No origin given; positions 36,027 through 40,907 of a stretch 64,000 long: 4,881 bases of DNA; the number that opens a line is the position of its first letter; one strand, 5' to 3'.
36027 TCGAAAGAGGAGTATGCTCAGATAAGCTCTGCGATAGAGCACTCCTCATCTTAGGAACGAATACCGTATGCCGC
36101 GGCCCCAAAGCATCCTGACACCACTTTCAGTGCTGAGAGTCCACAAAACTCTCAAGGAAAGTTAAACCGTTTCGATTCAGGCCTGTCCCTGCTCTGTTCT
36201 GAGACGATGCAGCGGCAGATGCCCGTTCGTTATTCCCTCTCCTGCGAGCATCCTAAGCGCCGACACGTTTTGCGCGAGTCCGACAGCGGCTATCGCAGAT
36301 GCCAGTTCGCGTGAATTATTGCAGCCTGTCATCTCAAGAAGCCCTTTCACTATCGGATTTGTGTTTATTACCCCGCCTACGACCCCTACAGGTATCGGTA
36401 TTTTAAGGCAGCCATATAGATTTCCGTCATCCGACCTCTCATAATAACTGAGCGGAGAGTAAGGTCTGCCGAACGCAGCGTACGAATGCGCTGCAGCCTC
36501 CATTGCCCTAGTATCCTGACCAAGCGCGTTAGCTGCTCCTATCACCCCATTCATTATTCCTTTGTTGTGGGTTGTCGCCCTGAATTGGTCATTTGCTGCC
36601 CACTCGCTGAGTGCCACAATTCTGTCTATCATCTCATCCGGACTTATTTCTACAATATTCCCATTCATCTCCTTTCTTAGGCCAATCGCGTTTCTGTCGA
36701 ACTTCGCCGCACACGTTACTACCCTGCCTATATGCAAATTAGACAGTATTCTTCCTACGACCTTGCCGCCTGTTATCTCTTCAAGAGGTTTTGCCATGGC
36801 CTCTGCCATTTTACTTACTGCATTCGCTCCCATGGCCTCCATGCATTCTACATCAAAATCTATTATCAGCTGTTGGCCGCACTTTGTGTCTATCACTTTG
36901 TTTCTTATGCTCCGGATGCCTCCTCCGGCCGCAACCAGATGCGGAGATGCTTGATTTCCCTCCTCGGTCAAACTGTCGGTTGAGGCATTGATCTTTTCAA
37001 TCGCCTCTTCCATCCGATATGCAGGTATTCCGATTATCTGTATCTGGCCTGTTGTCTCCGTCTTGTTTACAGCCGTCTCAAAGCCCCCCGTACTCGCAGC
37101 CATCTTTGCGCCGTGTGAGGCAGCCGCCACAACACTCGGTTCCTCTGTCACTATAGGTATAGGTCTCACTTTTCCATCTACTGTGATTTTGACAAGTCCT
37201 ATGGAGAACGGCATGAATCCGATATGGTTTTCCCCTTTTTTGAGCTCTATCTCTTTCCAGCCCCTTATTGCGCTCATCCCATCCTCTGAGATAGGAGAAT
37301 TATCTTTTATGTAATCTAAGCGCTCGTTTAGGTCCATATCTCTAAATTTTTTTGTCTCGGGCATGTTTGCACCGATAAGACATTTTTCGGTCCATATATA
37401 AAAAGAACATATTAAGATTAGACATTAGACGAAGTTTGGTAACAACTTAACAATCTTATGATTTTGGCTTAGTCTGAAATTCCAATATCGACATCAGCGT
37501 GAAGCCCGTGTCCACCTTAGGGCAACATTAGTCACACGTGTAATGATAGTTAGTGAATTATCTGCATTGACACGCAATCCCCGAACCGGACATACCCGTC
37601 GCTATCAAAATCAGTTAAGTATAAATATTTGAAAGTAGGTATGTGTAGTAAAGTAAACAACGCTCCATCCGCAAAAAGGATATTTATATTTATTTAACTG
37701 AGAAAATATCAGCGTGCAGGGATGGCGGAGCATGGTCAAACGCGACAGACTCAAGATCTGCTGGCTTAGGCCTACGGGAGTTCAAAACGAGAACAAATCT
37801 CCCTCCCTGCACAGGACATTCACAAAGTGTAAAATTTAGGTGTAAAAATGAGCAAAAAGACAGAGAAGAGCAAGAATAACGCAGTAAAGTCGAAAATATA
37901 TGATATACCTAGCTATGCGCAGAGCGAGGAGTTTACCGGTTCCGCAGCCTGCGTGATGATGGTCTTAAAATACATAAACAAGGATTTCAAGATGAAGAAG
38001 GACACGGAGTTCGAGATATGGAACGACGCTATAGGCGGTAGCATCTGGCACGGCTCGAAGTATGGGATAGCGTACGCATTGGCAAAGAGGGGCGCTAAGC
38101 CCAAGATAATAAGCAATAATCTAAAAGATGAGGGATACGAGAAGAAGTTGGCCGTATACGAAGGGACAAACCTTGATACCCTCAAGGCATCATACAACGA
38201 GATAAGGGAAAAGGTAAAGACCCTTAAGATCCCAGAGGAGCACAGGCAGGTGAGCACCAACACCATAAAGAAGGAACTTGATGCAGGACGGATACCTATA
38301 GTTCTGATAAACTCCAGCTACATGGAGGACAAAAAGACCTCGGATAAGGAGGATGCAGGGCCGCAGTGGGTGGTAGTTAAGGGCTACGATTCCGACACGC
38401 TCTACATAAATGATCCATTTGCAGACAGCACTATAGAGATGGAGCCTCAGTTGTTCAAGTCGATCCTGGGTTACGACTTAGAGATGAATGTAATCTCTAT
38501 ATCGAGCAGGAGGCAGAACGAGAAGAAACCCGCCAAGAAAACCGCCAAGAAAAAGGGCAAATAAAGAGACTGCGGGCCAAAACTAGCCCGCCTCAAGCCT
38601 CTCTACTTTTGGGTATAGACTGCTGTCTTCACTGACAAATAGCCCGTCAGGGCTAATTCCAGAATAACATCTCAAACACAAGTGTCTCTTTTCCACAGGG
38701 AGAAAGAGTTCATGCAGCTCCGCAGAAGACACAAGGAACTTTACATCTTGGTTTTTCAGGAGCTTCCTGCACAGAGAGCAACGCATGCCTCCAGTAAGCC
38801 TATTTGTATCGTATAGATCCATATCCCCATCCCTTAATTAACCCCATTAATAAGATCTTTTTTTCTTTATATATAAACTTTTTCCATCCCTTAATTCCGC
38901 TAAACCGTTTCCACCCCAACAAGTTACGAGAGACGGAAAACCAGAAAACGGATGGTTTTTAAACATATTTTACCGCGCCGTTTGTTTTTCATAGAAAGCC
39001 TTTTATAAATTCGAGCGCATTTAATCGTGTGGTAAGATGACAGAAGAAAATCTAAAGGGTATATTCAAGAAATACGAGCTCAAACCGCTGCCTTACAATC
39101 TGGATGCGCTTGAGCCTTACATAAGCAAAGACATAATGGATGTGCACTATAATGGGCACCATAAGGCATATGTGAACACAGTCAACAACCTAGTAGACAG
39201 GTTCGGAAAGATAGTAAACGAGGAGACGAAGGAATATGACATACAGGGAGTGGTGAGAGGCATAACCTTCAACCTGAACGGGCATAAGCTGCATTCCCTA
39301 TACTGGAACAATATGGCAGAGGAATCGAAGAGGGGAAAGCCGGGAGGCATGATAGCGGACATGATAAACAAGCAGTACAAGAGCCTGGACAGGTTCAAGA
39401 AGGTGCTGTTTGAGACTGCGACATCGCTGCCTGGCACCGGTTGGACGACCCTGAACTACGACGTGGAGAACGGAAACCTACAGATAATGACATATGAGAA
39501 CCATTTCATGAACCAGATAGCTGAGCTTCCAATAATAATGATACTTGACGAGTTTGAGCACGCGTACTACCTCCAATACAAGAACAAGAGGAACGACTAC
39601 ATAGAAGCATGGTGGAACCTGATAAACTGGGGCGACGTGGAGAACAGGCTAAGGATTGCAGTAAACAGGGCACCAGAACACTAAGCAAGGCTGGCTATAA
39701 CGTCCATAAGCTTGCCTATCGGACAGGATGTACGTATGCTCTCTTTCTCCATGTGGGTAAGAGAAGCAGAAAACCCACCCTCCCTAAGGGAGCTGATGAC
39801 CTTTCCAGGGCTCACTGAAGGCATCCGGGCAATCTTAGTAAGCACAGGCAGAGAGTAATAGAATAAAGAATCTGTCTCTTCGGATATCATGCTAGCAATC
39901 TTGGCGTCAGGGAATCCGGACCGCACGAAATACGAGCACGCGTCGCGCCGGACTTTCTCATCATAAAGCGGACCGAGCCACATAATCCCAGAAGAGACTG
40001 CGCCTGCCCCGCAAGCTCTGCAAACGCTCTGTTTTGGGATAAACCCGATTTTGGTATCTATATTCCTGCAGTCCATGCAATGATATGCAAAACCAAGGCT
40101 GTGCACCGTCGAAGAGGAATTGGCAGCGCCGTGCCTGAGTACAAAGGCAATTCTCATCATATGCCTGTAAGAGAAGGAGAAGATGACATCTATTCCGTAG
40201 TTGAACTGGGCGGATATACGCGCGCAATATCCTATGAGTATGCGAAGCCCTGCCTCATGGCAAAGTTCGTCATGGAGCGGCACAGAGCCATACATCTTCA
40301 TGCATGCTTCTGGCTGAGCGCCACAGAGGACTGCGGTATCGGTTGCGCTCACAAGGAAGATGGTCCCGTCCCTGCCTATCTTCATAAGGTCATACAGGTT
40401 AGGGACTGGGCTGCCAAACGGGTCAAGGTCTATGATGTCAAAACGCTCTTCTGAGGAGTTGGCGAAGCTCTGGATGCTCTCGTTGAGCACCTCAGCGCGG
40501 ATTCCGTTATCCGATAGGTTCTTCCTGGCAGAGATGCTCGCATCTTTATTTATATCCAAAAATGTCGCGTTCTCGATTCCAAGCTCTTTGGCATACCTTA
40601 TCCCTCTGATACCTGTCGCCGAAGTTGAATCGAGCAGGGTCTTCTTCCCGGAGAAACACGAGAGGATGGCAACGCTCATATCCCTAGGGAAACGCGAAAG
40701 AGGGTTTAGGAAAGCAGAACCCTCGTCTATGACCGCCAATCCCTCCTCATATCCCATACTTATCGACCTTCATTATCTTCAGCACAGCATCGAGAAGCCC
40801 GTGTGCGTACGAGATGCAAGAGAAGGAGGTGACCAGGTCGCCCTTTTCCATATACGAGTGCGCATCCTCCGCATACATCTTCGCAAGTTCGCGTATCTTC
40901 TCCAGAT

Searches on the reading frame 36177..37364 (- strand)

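Call 42: search_protein_families(library=pfam, proteins=[window:36177-37364:-], max_evalue=0.001)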
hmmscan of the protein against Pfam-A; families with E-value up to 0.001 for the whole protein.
window:36177-37364:- (395 aa): 1 family
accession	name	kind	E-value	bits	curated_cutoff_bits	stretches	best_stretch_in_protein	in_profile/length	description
PF00368.23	HMG-CoA_red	-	6.5e-75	252.9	27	1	13-387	3-368/368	Hydroxymethylglutaryl-coenzyme A reductase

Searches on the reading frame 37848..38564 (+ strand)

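Call 42: search_protein_families(library=pfam, proteins=[window:37848-38564:+], max_evalue=0.001)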
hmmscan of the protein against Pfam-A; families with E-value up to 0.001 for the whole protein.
window:37848-38564:+ (238 aa): 4 families
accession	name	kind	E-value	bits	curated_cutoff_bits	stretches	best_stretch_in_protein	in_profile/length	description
PF11814.14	DUF3335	-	8.6e-24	84.6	25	1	20-195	1-170/206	Peptidase_C39 like family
PF09778.15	Guanylate_cyc_2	-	2.6e-10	40.5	28.1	1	20-196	1-188/212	Guanylylate cyclase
PF13529.12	Peptidase_C39_2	-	1.6e-05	25.9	24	1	99-190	50-142/143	Peptidase_C39 like family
PF14399.12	BtrH_N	-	0.00062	20.5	29.7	0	131-190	73-134/134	Butirosin biosynthesis protein H, N-terminal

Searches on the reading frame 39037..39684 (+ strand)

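Call 42: search_protein_families(library=pfam, proteins=[window:39037-39684:+], max_evalue=0.001)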
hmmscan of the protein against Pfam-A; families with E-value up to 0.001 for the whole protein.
window:39037-39684:+ (215 aa): 2 families
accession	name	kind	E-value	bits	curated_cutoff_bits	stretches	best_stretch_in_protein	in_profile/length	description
PF02777.23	Sod_Fe_C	-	8.8e-30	103.2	20.9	1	104-204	3-102/102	Iron/manganese superoxide dismutases, C-terminal domain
PF00081.27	Sod_Fe_N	-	7e-29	100.6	27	1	12-94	1-82/82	Iron/manganese superoxide dismutases, alpha-hairpin domain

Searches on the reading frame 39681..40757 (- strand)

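Call 42: search_protein_families(library=pfam, proteins=[window:39681-40757:-], max_evalue=0.001)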
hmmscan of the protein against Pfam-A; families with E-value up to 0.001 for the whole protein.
window:39681-40757:- (358 aa): 2 families
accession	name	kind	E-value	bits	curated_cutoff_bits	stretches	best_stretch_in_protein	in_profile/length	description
PF02005.22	TRM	-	2.4e-75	254.5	27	1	9-354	14-375/376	N2,N2-dimethylguanosine tRNA methyltransferase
PF05175.20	MTS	-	0.00045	20.3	23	1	32-109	24-102/170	Methyltransferase small domain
